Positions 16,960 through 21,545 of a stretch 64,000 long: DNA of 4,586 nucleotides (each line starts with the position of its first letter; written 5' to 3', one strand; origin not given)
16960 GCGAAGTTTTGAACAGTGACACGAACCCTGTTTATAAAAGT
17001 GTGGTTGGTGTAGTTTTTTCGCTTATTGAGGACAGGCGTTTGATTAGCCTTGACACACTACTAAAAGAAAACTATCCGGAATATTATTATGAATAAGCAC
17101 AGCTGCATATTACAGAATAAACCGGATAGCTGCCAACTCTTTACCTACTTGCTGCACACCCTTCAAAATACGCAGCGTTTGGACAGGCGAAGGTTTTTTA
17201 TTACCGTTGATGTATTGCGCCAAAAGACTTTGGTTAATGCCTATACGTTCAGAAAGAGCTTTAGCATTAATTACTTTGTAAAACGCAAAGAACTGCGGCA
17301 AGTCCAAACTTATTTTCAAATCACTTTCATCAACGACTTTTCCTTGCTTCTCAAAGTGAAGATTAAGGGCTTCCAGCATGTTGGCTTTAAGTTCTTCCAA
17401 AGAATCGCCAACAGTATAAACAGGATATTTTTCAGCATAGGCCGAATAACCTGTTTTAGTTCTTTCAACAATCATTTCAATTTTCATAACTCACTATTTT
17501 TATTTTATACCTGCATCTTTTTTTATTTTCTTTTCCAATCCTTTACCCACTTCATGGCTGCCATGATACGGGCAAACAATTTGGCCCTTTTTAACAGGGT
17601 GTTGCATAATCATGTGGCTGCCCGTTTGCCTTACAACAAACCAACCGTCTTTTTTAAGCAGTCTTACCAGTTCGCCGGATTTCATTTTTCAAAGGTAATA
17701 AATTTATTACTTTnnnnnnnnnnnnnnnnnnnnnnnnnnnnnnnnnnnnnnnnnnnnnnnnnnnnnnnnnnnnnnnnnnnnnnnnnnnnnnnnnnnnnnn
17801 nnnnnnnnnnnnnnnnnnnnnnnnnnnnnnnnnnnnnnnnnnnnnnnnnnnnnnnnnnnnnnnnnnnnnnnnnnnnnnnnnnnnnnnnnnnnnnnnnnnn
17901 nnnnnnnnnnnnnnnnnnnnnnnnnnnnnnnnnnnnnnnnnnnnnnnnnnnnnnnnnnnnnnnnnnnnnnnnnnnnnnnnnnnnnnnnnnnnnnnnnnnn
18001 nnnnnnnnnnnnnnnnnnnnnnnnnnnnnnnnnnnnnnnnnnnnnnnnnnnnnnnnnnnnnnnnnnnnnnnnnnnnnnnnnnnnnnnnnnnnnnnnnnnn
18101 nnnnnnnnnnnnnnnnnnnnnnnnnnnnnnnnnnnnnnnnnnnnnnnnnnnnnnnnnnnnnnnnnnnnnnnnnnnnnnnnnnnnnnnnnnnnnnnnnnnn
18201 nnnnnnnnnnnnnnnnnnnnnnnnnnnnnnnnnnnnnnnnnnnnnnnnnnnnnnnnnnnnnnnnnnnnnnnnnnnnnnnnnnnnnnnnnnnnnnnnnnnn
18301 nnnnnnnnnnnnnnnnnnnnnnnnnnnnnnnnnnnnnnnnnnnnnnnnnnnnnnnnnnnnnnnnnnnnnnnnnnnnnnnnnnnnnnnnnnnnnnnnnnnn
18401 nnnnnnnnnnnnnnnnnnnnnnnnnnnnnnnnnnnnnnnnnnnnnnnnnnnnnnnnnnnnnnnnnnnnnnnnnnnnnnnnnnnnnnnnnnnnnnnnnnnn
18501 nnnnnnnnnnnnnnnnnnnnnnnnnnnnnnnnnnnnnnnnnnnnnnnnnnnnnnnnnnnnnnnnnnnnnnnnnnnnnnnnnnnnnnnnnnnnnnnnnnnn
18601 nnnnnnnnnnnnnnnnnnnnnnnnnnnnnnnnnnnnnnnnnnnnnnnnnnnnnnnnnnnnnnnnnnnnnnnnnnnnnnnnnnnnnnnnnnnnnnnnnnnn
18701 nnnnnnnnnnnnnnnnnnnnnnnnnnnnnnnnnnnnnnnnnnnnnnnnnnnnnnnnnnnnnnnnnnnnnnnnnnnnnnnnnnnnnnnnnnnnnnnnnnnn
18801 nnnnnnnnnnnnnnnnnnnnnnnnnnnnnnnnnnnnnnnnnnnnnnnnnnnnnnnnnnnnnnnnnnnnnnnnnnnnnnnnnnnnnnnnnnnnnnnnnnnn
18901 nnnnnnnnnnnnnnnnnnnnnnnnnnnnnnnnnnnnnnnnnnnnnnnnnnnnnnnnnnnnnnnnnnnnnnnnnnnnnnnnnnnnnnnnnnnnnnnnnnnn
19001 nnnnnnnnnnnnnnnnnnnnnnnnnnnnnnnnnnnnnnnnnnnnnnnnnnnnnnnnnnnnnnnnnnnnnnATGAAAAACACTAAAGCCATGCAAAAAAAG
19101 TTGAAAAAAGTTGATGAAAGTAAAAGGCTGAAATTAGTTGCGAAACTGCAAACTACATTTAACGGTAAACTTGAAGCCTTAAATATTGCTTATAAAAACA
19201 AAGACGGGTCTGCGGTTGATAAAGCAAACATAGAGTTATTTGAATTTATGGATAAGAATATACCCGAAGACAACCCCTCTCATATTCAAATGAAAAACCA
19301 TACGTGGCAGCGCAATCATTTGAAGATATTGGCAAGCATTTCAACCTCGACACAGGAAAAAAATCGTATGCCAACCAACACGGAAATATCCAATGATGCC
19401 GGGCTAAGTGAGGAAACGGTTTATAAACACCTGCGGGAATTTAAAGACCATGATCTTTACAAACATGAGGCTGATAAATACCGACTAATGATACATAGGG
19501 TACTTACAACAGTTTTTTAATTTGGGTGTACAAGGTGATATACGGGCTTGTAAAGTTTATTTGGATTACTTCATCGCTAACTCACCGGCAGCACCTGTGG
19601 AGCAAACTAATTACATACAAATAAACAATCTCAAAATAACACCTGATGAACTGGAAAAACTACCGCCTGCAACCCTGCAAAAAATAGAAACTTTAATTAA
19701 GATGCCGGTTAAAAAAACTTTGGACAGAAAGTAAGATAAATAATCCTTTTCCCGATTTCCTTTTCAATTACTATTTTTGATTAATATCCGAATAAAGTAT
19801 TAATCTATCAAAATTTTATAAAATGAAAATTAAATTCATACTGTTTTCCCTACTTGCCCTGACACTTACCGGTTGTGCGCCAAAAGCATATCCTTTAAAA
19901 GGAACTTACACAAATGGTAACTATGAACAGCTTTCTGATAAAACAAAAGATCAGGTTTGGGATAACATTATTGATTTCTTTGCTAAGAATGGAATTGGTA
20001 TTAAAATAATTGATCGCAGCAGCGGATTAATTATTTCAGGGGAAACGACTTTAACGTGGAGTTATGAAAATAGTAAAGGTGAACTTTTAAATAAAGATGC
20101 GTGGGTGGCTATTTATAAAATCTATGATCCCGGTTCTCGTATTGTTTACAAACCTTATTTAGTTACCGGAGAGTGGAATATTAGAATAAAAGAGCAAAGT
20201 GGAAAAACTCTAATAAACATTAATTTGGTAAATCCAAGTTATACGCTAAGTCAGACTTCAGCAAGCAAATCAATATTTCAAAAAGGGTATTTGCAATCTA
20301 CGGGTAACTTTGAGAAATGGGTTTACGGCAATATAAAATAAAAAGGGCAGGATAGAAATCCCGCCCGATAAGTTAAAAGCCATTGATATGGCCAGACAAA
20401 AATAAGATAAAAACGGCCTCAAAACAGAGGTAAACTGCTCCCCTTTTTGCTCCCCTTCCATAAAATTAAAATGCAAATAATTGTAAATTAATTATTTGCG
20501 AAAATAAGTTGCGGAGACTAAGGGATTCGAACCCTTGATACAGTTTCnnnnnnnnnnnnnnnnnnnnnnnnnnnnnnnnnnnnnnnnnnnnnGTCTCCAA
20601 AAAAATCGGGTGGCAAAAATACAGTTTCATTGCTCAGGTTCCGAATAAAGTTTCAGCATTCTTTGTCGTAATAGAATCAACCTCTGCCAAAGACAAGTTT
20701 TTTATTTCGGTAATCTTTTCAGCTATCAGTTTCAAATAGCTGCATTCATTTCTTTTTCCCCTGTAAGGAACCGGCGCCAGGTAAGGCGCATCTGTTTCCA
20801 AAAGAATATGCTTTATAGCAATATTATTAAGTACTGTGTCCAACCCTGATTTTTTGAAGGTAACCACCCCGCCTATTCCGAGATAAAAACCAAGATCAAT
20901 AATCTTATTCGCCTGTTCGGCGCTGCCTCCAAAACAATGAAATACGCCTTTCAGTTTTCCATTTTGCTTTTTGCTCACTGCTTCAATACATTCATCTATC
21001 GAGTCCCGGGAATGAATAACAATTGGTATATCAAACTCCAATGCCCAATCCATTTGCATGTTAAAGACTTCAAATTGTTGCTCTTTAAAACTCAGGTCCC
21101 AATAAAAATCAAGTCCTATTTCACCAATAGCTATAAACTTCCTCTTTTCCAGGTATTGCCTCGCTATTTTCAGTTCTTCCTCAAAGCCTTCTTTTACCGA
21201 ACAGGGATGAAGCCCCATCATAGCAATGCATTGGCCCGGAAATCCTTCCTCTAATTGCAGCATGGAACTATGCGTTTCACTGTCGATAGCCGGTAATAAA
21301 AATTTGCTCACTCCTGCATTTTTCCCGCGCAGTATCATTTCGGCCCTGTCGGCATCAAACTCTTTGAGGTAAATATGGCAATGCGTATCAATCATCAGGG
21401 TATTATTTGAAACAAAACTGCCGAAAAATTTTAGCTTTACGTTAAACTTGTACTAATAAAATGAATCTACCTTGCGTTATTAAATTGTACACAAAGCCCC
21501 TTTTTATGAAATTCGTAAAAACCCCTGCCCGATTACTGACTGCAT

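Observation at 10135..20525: tRNA-Ser-integrated ~10.4 kb element with satellite/PICI-like replication module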

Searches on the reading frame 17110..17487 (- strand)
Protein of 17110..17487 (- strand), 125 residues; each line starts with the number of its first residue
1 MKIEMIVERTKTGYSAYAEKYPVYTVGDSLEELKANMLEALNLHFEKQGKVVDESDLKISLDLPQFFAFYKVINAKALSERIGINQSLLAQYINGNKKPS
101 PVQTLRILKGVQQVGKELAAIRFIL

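Call 7: search_protein_families(library=pfam, proteins=[window:17110-17487:-], max_evalue=0.01)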
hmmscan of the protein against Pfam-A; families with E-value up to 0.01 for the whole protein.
window:17110-17487:- (125 aa): 2 families
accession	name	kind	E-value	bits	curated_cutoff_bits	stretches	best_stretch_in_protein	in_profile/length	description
PF12844.13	HTH_19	-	1.3e-05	25.5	30.2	1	74-109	14-49/64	Helix-turn-helix domain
PF01381.28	HTH_3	-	0.00056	20.3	23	1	76-101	13-38/55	Helix-turn-helix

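Call 89: search_protein_families(library=padloc, proteins=[window:17110-17487:-], max_evalue=0.01)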
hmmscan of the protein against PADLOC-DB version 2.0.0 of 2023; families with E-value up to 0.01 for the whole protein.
window:17110-17487:- (125 aa): 0 families

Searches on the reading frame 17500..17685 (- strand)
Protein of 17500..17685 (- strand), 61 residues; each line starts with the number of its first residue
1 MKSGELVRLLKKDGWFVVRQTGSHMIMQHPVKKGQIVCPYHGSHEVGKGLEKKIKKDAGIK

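Call 7: search_protein_families(library=pfam, proteins=[window:17500-17685:-], max_evalue=0.01)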
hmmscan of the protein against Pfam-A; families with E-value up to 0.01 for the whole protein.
window:17500-17685:- (61 aa): 1 family
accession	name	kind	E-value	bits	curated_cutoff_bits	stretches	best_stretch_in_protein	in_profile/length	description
PF07927.17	HicA_toxin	-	1.2e-20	73.8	27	1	5-60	3-58/58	HicA toxin of bacterial toxin-antitoxin,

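Call 89: search_protein_families(library=padloc, proteins=[window:17500-17685:-], max_evalue=0.01)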
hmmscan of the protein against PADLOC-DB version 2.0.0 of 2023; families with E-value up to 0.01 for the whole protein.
window:17500-17685:- (61 aa): 0 families

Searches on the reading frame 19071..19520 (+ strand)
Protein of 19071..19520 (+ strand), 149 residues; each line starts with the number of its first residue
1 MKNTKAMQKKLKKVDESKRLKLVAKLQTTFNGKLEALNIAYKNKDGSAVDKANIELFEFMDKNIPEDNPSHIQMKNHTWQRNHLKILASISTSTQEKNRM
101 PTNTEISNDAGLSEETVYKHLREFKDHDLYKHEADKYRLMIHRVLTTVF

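Call 8: search_protein_families(library=phrogs, proteins=[window:19071-19520:+], max_evalue=0.01)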
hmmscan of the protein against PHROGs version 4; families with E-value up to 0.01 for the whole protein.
window:19071-19520:+ (149 aa): 3 families
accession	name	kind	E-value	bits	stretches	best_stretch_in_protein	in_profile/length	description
phrog_3502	-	unknown function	2.6e-07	31.8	1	73-138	43-109/131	-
phrog_852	-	unknown function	0.00081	20.5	1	7-67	23-82/98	-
phrog_33586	-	unknown function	0.005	18.4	1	77-135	32-89/112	-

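Call 13: search_protein_families(library=ncbifam, proteins=[window:19071-19520:+], max_evalue=0.01)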
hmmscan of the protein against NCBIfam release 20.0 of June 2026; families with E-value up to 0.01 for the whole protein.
window:19071-19520:+ (149 aa): 2 families
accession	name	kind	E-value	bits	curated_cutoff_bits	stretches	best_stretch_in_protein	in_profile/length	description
NF053610.1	Sso10a_fam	subfamily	0.0053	16.8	60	1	81-139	1-56/64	Sso10a family chromatin protein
NF010139.1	PRK13614.1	equivalog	0.0073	14.8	802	1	9-114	253-360/572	lipoprotein LpqB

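Call 14: search_protein_families(library=pfam, proteins=[window:19071-19520:+], max_evalue=0.01)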
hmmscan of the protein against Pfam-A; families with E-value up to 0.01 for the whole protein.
window:19071-19520:+ (149 aa): 6 families
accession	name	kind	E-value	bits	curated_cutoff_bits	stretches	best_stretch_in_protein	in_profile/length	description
PF21984.2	DnaD_N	-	0.00069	20.2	27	1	82-131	17-66/101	DnaD N-terminal domain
PF25213.1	HVO_A0261_N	-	0.002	18.4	35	1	102-139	26-63/86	HVO_A0261 N-terminal domain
PF09202.17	Rio2_N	-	0.0029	18.3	27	1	80-137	5-61/82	Rio2, N-terminal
PF04539.22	Sigma70_r3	-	0.0031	18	25.3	1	91-122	11-42/78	Sigma-70 region 3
PF13545.12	HTH_Crp_2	-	0.0035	17.7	27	1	101-135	23-56/70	Crp-like helix-turn-helix domain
PF14947.12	HTH_45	-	0.0072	16.8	25.5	0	81-139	2-58/77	Winged helix-turn-helix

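Call 89: search_protein_families(library=padloc, proteins=[window:19071-19520:+], max_evalue=0.01)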
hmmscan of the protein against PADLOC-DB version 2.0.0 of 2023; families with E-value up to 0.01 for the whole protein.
window:19071-19520:+ (149 aa): 5 families
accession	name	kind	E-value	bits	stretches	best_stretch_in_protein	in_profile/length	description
PDLC01438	Csa3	-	1.2e-05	23.5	1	61-136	143-194/305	"CAS-I,CAS-II,CAS-III,CAS-IV,CAS-V,CAS-VI; associated_signaling"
PDLC01849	CARF3--CARF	-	0.00041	18.1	1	101-137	152-186/197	-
PDLC01858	CARF3--CARF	-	0.00067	17.6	1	83-140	146-197/204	-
PDLC01857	CARF3--CARF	-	0.0028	15.3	1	80-137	130-180/201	-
PDLC01866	CARF3--CARF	-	0.0063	14.5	0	71-136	129-189/207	-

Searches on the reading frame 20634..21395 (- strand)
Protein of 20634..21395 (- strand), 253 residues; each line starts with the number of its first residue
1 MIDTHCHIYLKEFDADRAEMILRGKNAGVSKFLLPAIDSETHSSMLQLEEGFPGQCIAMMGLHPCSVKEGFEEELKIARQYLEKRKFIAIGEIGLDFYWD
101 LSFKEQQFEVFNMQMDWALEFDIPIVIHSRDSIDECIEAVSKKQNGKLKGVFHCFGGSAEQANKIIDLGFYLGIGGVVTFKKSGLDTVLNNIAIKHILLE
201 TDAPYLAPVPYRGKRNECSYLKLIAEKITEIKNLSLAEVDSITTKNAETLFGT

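Call 12: find_encoding_contigs(protein=window:20634-21395:-, flank=10000, max_places=10)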
Protein window:20634-21395:- (253 aa): 4 contigs read that carry it; 4 places shown.
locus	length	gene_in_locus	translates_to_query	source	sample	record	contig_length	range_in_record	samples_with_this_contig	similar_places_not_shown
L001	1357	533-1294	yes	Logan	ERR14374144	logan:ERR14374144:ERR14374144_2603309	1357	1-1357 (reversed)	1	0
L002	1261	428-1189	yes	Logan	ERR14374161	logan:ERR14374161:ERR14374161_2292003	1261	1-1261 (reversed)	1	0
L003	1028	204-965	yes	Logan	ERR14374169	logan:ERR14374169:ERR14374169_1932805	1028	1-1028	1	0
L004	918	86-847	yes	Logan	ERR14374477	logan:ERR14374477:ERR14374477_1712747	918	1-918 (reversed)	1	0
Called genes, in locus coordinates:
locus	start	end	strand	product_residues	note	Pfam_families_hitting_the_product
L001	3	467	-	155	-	?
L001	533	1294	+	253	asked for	PF01026:TatD_DNase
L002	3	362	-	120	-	?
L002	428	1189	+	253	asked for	PF01026:TatD_DNase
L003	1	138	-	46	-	?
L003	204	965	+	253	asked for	PF01026:TatD_DNase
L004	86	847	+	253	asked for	PF01026:TatD_DNase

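Call 14: search_protein_families(library=pfam, proteins=[window:20634-21395:-], max_evalue=0.01)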
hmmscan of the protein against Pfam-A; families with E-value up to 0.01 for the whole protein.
window:20634-21395:- (253 aa): 1 family
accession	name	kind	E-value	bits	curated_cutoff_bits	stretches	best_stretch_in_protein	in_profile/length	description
PF01026.27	TatD_DNase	-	1.4e-75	254.4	27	1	2-252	1-253/253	TatD related DNase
